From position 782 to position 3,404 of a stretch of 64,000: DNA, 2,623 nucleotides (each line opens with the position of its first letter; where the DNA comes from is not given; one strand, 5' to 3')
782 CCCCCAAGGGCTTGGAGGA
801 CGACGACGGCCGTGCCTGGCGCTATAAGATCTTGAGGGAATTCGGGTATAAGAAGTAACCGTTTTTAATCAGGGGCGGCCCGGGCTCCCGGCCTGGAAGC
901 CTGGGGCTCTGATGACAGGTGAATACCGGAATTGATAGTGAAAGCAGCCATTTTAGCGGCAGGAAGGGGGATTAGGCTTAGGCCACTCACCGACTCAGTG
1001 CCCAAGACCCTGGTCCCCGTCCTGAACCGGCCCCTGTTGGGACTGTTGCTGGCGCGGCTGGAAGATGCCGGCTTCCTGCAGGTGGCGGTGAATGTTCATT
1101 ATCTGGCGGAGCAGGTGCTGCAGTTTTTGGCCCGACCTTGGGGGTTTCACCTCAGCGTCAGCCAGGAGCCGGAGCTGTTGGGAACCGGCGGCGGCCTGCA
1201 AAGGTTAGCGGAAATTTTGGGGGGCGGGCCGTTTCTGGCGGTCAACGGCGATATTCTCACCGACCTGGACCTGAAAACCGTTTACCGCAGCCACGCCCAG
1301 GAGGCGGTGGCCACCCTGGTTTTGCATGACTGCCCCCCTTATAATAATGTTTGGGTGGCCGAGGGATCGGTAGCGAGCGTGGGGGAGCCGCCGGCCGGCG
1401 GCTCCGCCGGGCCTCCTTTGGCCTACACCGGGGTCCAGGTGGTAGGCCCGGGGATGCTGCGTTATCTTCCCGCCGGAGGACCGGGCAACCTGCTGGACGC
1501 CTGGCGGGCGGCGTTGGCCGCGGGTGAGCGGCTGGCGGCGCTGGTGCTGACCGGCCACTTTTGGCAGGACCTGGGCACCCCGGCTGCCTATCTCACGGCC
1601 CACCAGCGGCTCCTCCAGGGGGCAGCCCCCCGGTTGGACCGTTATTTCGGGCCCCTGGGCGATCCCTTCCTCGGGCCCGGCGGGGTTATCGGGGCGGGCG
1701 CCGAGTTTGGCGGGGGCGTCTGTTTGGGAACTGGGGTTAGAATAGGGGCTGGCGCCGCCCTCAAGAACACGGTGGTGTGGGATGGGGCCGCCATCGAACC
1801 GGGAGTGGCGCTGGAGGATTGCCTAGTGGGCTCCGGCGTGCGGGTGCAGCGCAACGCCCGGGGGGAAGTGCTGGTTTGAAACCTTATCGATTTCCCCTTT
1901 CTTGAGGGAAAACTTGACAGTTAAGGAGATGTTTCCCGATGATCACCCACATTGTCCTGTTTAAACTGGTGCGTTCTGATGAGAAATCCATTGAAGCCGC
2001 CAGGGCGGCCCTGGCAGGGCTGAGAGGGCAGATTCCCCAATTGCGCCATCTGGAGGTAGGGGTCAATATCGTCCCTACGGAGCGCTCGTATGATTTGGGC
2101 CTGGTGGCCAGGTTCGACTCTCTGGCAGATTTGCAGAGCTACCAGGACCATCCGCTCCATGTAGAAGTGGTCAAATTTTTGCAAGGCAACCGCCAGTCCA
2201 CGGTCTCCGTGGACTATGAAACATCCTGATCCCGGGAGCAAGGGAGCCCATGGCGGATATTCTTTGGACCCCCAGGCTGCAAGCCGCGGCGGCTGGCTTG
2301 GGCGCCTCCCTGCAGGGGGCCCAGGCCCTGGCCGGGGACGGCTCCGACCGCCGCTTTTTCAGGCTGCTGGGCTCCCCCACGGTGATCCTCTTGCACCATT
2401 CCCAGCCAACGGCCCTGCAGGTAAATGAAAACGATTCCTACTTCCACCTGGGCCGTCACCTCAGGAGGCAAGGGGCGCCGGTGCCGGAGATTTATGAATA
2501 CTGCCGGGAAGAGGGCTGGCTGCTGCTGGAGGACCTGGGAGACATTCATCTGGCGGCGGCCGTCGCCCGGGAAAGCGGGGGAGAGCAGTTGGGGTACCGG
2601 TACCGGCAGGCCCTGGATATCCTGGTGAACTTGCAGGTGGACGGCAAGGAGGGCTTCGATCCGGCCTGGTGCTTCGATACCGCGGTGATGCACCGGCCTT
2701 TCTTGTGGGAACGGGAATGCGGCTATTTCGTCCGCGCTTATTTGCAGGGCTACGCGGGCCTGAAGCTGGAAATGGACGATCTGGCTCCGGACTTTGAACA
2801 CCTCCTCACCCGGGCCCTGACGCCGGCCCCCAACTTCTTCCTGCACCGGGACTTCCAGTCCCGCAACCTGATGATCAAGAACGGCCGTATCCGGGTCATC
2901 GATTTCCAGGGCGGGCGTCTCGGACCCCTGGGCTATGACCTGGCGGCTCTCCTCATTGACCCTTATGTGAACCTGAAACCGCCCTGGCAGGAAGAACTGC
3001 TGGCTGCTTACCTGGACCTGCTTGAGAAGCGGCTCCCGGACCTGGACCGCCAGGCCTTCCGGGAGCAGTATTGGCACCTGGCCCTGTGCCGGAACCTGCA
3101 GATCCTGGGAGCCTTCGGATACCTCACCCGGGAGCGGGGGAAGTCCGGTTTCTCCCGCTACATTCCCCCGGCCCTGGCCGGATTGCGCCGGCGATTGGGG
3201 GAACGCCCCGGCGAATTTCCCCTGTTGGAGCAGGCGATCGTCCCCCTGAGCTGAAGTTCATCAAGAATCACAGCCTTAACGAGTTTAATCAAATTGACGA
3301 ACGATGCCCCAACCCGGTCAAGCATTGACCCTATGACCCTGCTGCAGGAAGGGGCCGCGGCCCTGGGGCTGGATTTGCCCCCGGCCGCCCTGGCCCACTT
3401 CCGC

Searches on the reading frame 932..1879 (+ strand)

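Call 86: search_protein_families(library=pfam, proteins=[window:932-1879:+], max_evalue=0.000001)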
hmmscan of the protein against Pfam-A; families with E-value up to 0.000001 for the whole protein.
window:932-1879:+ (315 aa): 3 families
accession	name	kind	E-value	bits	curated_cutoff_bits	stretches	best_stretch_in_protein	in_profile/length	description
PF00483.29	NTP_transferase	-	2.1e-21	77.1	21.2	1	4-229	1-244/245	Nucleotidyl transferase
PF12804.13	NTP_transf_3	-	8.5e-09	36.2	27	1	5-108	1-96/160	MobA-like NTP transferase domain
PF25084.1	LbH_EIF2B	-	5.6e-07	30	54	1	247-309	24-85/105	EIF2B subunit epsilon LbH domain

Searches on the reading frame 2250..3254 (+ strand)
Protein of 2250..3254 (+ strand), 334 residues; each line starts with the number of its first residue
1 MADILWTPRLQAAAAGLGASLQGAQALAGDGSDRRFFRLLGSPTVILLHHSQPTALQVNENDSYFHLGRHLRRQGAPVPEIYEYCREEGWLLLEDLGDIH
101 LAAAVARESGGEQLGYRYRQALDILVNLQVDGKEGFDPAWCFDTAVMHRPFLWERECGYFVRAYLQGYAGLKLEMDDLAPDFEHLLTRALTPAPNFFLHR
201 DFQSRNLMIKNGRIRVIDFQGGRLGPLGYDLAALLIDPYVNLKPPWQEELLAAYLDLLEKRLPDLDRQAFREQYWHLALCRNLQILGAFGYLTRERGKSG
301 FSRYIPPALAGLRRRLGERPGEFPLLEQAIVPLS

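Call 86: search_protein_families(library=pfam, proteins=[window:2250-3254:+], max_evalue=0.000001)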
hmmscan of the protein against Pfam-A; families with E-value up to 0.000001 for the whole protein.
window:2250-3254:+ (334 aa): 1 family
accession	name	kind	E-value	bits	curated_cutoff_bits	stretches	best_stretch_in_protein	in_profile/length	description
PF01636.29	APH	-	2.4e-19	70.5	23.2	1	25-258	3-233/239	Phosphotransferase enzyme family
